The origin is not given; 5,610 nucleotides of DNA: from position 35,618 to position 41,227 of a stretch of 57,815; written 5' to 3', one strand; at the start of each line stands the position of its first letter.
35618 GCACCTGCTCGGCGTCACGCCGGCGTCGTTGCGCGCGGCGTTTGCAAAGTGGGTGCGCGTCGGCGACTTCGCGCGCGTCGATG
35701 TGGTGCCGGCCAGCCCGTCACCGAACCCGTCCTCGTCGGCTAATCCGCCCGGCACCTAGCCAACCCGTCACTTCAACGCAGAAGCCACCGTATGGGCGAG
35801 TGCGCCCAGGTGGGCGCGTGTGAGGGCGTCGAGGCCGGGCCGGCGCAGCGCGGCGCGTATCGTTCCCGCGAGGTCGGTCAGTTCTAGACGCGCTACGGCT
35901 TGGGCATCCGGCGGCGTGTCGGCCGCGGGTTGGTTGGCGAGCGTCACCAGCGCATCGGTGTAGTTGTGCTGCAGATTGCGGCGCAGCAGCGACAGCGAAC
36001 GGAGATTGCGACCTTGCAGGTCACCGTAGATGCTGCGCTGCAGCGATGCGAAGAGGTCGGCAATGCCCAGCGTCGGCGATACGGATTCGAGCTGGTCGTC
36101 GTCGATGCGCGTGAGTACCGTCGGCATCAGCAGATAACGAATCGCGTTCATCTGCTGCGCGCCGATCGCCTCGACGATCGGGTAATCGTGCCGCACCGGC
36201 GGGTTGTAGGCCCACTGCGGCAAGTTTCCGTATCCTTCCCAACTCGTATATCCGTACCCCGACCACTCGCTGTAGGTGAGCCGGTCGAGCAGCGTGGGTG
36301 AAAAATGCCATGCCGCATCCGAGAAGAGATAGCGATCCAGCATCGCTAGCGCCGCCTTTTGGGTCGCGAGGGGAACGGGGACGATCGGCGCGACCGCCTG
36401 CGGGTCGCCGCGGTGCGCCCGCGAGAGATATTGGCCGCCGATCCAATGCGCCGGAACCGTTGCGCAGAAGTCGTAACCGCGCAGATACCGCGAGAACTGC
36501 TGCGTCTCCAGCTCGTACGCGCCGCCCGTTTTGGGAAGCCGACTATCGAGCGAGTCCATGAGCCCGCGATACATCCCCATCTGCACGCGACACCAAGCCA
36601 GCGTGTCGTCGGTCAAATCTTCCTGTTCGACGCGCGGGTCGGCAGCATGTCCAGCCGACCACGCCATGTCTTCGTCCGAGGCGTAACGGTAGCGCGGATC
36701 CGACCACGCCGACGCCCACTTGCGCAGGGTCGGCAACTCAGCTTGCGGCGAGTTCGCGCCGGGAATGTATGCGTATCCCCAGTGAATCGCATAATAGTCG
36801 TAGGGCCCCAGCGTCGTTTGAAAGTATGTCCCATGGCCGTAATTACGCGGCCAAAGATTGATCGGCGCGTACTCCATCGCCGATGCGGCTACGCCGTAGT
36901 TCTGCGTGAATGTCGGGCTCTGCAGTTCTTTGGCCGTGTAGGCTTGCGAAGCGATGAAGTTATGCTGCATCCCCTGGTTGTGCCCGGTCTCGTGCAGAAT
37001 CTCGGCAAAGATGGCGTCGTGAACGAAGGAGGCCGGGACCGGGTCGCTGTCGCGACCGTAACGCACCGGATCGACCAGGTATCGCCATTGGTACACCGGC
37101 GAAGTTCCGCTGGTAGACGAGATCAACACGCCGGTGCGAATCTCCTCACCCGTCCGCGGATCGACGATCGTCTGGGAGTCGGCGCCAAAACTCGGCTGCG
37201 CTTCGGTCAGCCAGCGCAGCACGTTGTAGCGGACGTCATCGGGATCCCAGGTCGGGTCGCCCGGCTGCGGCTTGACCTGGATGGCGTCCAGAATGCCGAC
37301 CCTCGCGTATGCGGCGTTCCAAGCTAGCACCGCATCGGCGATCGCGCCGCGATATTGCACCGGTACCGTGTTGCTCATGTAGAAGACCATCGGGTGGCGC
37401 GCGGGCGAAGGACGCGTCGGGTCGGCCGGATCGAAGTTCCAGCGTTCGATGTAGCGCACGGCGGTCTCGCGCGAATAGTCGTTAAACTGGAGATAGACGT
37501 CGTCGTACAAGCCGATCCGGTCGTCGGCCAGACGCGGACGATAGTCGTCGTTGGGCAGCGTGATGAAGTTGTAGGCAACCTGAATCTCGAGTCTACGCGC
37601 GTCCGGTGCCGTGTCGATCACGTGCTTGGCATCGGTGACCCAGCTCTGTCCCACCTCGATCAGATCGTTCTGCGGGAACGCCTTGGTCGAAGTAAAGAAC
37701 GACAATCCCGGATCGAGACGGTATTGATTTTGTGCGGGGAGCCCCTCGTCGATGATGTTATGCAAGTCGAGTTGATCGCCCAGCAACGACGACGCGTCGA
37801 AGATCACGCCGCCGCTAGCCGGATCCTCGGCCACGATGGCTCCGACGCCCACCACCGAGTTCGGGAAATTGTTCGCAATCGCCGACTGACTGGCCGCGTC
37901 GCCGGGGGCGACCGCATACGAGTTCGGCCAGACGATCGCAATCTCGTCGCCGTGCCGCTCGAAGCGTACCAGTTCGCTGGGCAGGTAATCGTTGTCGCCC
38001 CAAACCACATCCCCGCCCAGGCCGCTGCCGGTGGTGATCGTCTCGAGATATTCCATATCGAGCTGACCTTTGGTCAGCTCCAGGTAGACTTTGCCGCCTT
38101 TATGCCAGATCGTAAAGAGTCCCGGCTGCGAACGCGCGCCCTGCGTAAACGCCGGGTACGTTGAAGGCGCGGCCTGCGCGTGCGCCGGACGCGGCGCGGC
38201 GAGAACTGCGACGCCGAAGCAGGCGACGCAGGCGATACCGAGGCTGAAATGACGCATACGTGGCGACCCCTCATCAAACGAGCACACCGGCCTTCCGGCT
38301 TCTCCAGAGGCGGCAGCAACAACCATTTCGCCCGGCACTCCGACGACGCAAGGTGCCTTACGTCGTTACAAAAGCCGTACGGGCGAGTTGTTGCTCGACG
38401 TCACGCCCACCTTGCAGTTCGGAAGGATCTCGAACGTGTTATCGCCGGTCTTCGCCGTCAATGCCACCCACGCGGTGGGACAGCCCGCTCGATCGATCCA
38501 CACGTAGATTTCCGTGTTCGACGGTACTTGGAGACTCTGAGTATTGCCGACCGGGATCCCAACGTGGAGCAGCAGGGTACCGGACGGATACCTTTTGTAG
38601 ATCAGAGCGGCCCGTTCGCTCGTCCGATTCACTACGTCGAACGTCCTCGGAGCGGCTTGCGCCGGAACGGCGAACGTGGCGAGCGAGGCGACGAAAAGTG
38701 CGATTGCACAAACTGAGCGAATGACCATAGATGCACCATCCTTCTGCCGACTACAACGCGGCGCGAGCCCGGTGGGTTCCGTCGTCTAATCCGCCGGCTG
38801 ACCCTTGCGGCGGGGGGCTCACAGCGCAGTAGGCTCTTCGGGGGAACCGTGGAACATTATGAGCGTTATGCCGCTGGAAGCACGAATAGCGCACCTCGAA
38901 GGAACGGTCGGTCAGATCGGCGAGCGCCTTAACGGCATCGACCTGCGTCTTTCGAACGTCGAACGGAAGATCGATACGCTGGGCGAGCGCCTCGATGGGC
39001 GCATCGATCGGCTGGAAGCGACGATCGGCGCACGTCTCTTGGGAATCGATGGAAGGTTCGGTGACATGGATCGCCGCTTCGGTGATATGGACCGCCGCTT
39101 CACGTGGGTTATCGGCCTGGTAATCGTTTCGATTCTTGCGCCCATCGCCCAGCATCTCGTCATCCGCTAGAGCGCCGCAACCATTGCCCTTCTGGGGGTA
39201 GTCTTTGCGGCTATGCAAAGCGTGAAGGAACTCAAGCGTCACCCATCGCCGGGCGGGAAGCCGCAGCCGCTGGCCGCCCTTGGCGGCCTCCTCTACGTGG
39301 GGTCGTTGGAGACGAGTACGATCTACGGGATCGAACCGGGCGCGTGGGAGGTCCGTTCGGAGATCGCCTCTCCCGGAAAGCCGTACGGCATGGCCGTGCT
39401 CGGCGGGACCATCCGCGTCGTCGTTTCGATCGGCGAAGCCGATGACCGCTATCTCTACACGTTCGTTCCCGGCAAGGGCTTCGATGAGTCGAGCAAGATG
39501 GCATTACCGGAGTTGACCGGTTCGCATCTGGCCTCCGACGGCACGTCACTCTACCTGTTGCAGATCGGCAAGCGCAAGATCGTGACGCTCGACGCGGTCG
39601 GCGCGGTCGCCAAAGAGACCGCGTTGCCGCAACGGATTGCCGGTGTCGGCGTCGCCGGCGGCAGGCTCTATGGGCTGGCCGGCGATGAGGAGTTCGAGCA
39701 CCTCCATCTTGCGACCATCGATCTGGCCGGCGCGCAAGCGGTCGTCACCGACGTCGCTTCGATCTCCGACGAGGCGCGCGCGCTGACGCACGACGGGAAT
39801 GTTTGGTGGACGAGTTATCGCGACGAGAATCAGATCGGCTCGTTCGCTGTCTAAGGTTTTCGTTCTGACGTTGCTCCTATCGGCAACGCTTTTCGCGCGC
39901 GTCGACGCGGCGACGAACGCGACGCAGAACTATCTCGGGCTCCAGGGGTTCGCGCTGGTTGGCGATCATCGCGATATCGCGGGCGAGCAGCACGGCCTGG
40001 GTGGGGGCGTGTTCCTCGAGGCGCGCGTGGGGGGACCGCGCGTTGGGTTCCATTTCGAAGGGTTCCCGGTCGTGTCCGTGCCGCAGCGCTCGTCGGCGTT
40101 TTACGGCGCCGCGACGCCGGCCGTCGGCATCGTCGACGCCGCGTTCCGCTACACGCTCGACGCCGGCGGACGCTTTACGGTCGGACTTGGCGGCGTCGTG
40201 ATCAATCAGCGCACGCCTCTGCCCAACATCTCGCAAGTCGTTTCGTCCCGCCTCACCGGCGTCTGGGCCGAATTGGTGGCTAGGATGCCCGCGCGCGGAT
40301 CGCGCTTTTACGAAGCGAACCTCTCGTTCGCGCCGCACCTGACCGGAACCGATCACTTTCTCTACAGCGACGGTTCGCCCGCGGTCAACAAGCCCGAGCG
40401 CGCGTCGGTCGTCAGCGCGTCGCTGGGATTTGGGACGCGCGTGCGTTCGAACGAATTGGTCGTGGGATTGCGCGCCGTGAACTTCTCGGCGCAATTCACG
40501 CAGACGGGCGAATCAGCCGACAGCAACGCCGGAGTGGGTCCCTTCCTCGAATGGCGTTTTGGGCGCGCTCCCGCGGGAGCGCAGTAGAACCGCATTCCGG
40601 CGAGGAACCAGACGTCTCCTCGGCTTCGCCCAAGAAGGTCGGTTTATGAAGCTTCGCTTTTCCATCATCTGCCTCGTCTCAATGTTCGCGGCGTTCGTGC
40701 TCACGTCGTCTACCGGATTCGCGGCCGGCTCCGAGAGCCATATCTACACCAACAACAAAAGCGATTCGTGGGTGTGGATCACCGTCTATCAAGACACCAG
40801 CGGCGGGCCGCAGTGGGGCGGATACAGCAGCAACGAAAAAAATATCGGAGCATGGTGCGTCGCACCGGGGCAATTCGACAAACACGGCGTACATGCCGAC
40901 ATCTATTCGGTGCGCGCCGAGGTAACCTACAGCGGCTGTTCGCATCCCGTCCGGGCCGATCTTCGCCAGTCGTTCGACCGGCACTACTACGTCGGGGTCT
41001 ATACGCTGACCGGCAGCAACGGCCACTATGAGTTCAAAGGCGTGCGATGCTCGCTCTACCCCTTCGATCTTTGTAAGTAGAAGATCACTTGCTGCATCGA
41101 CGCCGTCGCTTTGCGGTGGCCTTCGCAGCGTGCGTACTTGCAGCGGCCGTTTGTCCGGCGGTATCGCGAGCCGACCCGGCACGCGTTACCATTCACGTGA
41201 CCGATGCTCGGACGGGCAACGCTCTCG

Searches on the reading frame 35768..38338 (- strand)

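Call 32: search_protein_families(library=pfam, max_evalue=0.001, proteins=[window:35768-38338:-])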
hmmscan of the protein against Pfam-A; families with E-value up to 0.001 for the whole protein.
window:35768-38338:- (856 aa): 3 families
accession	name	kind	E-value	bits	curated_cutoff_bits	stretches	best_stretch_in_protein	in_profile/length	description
PF16313.11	DUF4953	-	1.8e-65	221.6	24.2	1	434-774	4-313/316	Met-zincin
PF17148.9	DUF5117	-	2.4e-22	80.1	27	1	122-304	7-188/189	Domain of unknown function (DUF5117)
PF17162.9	DUF5118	-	9e-07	29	27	1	58-98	1-42/50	Domain of unknown function (DUF5118)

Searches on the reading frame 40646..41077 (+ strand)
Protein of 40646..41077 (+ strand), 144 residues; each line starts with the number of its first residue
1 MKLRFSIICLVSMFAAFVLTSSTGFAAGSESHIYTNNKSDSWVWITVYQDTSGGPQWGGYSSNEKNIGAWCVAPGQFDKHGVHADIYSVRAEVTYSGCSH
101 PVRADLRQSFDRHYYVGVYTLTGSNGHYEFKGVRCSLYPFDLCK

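Call 6: search_protein_families(library=pfam, max_evalue=1, proteins=[window:40646-41077:+])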
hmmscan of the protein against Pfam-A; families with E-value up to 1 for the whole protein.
seq(144 aa): 0 families

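Call 7: search_protein_families(library=ncbifam, max_evalue=1, proteins=[window:40646-41077:+])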
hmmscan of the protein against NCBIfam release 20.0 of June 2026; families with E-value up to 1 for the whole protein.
seq(144 aa): 0 families

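Call 10: find_homologous_proteins(query=window:40646-41077:+, max_evalue=0.01)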
Query seq(144 aa) (144 aa): 1 proteins with E <= 0.01 among 3 candidates.
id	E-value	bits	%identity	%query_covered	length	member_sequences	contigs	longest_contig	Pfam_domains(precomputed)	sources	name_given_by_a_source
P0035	2.6e-96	337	100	100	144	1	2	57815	-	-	-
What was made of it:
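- Tried and rejected: It found only g6 itself (call 10).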

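Call 84: search_protein_families(library=phrogs, max_evalue=0.1, proteins=[P0035])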
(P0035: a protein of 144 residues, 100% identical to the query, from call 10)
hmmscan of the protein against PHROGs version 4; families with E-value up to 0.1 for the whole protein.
P0035 (144 aa): 1 family
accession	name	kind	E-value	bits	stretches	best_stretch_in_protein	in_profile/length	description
phrog_2531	-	unknown function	0.031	15.7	1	10-71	30-93/100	-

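Call 85: search_protein_families(library=padloc, max_evalue=0.1, proteins=[P0035])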
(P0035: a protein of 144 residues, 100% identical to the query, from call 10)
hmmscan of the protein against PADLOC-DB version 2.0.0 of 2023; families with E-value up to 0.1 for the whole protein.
P0035 (144 aa): 0 families

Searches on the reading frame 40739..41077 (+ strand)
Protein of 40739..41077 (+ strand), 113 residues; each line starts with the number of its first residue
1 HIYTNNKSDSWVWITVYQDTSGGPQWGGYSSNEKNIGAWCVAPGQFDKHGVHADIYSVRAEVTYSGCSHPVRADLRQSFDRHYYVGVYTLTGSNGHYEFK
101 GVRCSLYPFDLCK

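Call 34: search_protein_representatives(alignment_id=A6)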
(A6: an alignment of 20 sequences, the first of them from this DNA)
Query: 20 sequences, 103 profile positions. Proteins with E-value up to 0.001 (for the whole library): 269; up to 1e-10: 27; up to 1e-30: 0. The best 150 are listed.
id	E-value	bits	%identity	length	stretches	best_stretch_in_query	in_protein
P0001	1.2e-27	112.2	-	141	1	2-91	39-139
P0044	4.2e-25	104.0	-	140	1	1-102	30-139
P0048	3.8e-21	91.3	-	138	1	1-101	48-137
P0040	5.6e-21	90.8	-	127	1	2-101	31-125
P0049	2.5e-20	88.7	-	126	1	2-100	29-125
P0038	2.0e-19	85.8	-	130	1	2-101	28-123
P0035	3.2e-19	85.1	-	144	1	1-101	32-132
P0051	1.4e-15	73.5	-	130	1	2-100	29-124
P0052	5.8e-14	68.3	-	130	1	2-89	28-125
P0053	6.3e-13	64.9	-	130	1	1-101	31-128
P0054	1.1e-12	64.2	-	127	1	1-78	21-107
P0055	2.3e-12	63.1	-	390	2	2-78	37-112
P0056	2.4e-12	63.1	-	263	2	2-91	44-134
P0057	3.1e-12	62.7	-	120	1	3-100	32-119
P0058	3.1e-12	62.7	-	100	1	2-99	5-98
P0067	6.9e-11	58.4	-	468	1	2-90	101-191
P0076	2.9e-10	56.4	-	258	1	2-91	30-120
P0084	9.9e-10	54.7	-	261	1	9-98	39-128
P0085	1.1e-09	54.5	-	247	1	2-81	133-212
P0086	1.2e-09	54.4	-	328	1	4-91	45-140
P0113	3.8e-08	49.6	-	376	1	2-78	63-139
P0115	5.4e-08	49.1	-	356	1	1-79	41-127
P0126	1.1e-07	48.0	-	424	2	2-74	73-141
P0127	1.2e-07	48.0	-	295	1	2-78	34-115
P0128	1.3e-07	47.9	-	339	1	2-99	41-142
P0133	1.9e-07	47.3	-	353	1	2-78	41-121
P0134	2.0e-07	47.3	-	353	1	2-98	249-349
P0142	4.5e-07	46.1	-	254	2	2-79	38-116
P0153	7.5e-07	45.4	-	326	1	1-78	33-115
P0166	1.5e-06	44.4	-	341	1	2-76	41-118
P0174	2.3e-06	43.9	-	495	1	1-77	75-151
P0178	3.2e-06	43.4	-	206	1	3-97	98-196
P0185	4.0e-06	43.1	-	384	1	8-79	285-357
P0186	4.1e-06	43.1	-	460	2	2-76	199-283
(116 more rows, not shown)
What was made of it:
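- An exhaustive profile search found 269 cluster representatives at E<=1e-3, 27 of them at E<=1e-10 (call 34). The search of 1.84 billion proteins found 269 clusters (call 34).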

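Call 35: search_protein_families(library=pfam, max_evalue=0.01, proteins=[P0055, P0067, P0086, P0113, P0115, P0126, P0128, P0174, P0185, P0186])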
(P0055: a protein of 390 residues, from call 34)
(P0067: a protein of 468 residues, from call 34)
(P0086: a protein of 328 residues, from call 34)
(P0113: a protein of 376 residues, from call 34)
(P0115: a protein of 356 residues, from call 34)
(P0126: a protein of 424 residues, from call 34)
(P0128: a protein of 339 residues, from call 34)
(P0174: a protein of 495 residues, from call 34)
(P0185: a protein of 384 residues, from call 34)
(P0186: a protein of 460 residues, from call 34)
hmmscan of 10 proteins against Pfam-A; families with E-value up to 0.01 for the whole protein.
P0055 (390 aa): 0 families

P0067 (468 aa): 1 family
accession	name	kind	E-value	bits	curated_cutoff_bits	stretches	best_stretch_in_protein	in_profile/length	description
PF01822.24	WSC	-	6.1e-12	46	27.8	1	380-457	1-81/82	WSC domain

P0086 (328 aa): 1 family
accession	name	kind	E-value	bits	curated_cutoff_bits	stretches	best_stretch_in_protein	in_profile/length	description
PF00652.28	Ricin_B_lectin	-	0.00016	22.3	29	0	257-326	23-85/126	Ricin-type beta-trefoil lectin domain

P0113 (376 aa): 0 families

P0115 (356 aa): 0 families

P0126 (424 aa): 0 families

P0128 (339 aa): 0 families

P0174 (495 aa): 1 family
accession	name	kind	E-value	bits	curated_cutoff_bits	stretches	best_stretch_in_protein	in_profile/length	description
PF14200.12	RicinB_lectin_2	-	1e-08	36.2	25.6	0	392-477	3-89/89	Ricin-type beta-trefoil lectin domain-like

P0185 (384 aa): 1 family
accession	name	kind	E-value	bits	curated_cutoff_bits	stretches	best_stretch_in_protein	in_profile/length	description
PF19193.6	Tectonin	-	1.1e-40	139.9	30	4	145-242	2-97/216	Tectonin domain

P0186 (460 aa): 0 families
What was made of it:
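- On Carbohydrate-binding modules / lectins: The evidence is indirect only: fusions to Ricin-B, WSC and Tectonin (call 35).
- Some members are fused to Ricin-B (P0086, P0174), WSC (P0067) or Tectonin (P0185) (call 35). This was not confirmed: Pfam found no family in P0055 (call 35). The architectures with Ricin-B, WSC or Tectonin plus this domain (call 35) resemble lectin-targeted toxins (own knowledge).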

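Call 36: predict_structure(alignment_id=A6)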
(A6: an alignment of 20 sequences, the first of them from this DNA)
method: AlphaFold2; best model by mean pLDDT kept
length: 113 residues; sequences in the alignment: 20
mean_pLDDT: 80.3   pTM: 0.73
mean pLDDT of the five models: 80.3, 76.4, 75.2, 74.8, 73.9
residues with pLDDT >= 90: 30; 70-90: 63; 50-70: 18; < 50: 2
segments of 3 or more residues with pLDDT < 50: none
pLDDT, mean of each block of 10 residues (from residue 1): 86 90 69 90 86 78 87 86 77 77 66 50
secondary structure, 60 per line:
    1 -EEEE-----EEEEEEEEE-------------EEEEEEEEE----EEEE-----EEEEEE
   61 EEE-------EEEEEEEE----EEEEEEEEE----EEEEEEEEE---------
elements in order: E2-5 E11-19 E33-41 E46-49 E55-63 E71-78 E83-91 E96-104
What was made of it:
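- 40646..41080 (+): g6: intact family member, 144 aa (P0035). It is of the 'AWCVAP' subfamily and uses the Cys 27+61 pair plus two extra C-terminal Cys. The AF2 model has pLDDT 80.3 with 8 strands (call 36).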

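Call 39: fold_search(model_id=the predicted structure, library=pdb)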
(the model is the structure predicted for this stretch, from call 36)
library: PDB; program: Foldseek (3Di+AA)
matches with E <= 10: 528; with E <= 0.001: 0
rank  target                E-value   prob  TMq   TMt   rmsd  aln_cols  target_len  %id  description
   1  5a9h                  3.5e-02  0.94  0.39  0.28   5.8       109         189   13  Crystal structure of the extracellular domain of PepT2 (released 2015-09-09)
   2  5hx2_A                1.5e-01  0.66  0.38  0.06  10.3       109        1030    9  In vitro assembled star-shaped hubless T4 baseplate (released 2016-03-02)
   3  5mwf_F                1.6e-01  0.30  0.32  0.18  13.4       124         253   13  Human Jagged2 C2-EGF2 (released 2017-06-14)
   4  5a9i_A                1.7e-01  0.87  0.45  0.30   5.1       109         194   14  Crystal structure of the extracellular domain of PepT2 (released 2015-09-09)
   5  7nit_A                1.9e-01  0.21  0.25  0.04  15.1       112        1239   12  X-ray structure of a multidomain BbgIII from Bifidobacterium bifidum (released 2021-12-22)
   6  2x05_A                2.0e-01  0.23  0.25  0.05  16.4       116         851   16  Inhibition of the exo-beta-D-glucosaminidase CsxA by a glucosamine- configured castanospermine and an amino-australine (released 2009-12-15)
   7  5mwf_C                2.2e-01  0.30  0.32  0.17  13.2       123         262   10  Human Jagged2 C2-EGF2 (released 2017-06-14)
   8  2qpf_A                2.4e-01  0.75  0.44  0.43   5.3       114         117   17  Crystal Structure of Mouse Transthyretin (released 2007-11-27)
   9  7nit_F                2.4e-01  0.18  0.25  0.04  15.2       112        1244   12  X-ray structure of a multidomain BbgIII from Bifidobacterium bifidum (released 2021-12-22)
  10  5amt_B                3.3e-01  0.57  0.39  0.41   7.3       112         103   13  Intracellular growth locus protein E (released 2016-10-05)
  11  3zk0                  3.3e-01  0.28  0.26  0.26   7.6       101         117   11  The crystal structure of a Cu(I) metallochaperone from Streptomyces lividans in its apo form (released 2014-01-29)
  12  7nit_D                3.3e-01  0.16  0.25  0.04  15.1       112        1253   12  X-ray structure of a multidomain BbgIII from Bifidobacterium bifidum (released 2021-12-22)
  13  7nit_B                3.3e-01  0.15  0.24  0.04  15.1       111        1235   13  X-ray structure of a multidomain BbgIII from Bifidobacterium bifidum (released 2021-12-22)
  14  5amt_A                3.7e-01  0.57  0.39  0.41   7.7       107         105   13  Intracellular growth locus protein E (released 2016-10-05)
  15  9f4a_A0               3.7e-01  0.38  0.36  0.06  10.0       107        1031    8  Interface between baseplate cup and extended tail tube/sheath of Klebsiella phage KP1 variant vB_Kpn_Lilla1 (released 2025-05-14)
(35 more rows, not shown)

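Call 42: search_protein_families(library=pfam, max_evalue=0.01, proteins=[P0076, P0084, P0085, P0127, P0133, P0134, P0153, P0166, P0142, P0178])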
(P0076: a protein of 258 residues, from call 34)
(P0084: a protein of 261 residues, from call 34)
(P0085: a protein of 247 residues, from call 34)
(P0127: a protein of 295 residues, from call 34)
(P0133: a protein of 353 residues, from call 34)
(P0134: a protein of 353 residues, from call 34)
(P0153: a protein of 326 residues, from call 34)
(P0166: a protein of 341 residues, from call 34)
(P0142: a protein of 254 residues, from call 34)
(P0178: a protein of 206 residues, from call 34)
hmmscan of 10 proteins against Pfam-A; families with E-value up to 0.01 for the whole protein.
P0076 (258 aa): 0 families

P0084 (261 aa): 0 families

P0085 (247 aa): 1 family
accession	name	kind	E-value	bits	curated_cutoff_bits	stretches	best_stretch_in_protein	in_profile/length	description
PF13683.12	rve_3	-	2.6e-10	40.3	26.5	1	9-59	17-67/67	Integrase core domain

P0127 (295 aa): 0 families

P0133 (353 aa): 0 families

P0134 (353 aa): 0 families

P0153 (326 aa): 0 families

P0166 (341 aa): 0 families

P0142 (254 aa): 0 families

P0178 (206 aa): 0 families
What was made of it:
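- Closest known: Beta-sandwich carbohydrate-binding modules and small bacterial lectins. Different: None of the proteins scanned with Pfam carries a catalytic domain, which is where CBMs usually sit (calls 35, 42).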

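Call 53: search_solved_structures(query=A6, max_evalue=10)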
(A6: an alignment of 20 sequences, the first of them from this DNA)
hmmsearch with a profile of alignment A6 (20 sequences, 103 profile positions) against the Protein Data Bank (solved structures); distinct sequences matched with E-value up to 10: 0.
